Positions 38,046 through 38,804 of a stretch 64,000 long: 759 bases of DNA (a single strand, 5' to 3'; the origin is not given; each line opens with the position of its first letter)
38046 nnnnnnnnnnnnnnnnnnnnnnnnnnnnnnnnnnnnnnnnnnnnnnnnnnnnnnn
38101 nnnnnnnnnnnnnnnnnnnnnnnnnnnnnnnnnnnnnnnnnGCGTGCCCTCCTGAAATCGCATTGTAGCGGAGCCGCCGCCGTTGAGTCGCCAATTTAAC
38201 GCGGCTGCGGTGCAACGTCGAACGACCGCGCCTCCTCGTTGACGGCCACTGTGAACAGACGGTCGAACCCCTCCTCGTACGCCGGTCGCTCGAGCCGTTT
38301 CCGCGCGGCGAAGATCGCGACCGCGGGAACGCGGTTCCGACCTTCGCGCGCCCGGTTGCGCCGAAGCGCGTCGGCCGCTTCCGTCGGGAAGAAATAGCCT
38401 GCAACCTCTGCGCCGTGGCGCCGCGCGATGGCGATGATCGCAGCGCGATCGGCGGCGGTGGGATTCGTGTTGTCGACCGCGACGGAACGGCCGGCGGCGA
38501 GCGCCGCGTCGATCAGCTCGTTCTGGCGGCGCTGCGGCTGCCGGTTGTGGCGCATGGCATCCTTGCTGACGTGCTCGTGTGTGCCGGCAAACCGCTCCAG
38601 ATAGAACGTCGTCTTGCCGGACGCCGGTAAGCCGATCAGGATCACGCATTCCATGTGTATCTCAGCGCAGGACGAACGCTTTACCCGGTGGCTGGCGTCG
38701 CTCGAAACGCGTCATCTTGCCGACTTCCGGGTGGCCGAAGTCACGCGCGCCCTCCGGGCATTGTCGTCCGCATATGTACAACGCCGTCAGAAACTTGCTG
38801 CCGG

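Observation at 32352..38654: Co-oriented envelope cluster: two protease-domain/Omp85-barrel fusions with a PA2779-like anchored protein, a lipoprotein and a P-loop kinase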

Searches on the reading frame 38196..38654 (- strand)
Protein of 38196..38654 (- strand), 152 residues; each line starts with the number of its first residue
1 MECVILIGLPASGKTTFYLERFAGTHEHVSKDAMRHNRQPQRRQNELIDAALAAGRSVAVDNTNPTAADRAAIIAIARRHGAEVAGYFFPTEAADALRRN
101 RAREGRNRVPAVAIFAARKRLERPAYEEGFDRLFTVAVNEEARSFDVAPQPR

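Call 3: search_protein_families(library=pfam, proteins=[window:38196-38654:-], max_evalue=0.1)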
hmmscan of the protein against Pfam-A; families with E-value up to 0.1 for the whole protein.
window:38196-38654:- (152 aa): 4 families
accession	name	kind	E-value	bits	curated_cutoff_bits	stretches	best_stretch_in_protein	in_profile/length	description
PF13671.12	AAA_33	-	3.6e-17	63.4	27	1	4-123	2-142/143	AAA domain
PF08433.16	KTI12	-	4.7e-06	26.8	22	1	1-142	1-159/271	Chromatin associated protein KTI12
PF01591.24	6PF2K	-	0.0044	16.8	27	0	3-16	15-28/223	6-phosphofructo-2-kinase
PF19975.5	DO-GTPase1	-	0.034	13.9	27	1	5-43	1-37/271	Double-GTPase 1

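Call 4: search_protein_families(library=ncbifam, proteins=[window:38196-38654:-], max_evalue=0.1)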
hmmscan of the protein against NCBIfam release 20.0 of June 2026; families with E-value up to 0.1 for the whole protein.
window:38196-38654:- (152 aa): 4 families
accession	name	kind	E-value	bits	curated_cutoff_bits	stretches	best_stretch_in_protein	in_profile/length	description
TIGR01663.1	PNK-3'Pase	equivalog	1.7e-14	53.1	502.8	1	2-137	365-501/520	bifunctional polynucleotide phosphatase/kinase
TIGR04075.1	bacter_Pnkp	equivalog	2.1e-09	36.2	750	1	3-150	10-169/851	polynucleotide kinase-phosphatase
TIGR03574.1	selen_PSTK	equivalog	7e-07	28.9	290.5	1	4-133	2-144/249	L-seryl-tRNA(Sec) kinase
NF010664.0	PRK14059.1-2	equivalog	0.082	12.5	226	0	95-125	98-128/257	pyrimidine reductase family protein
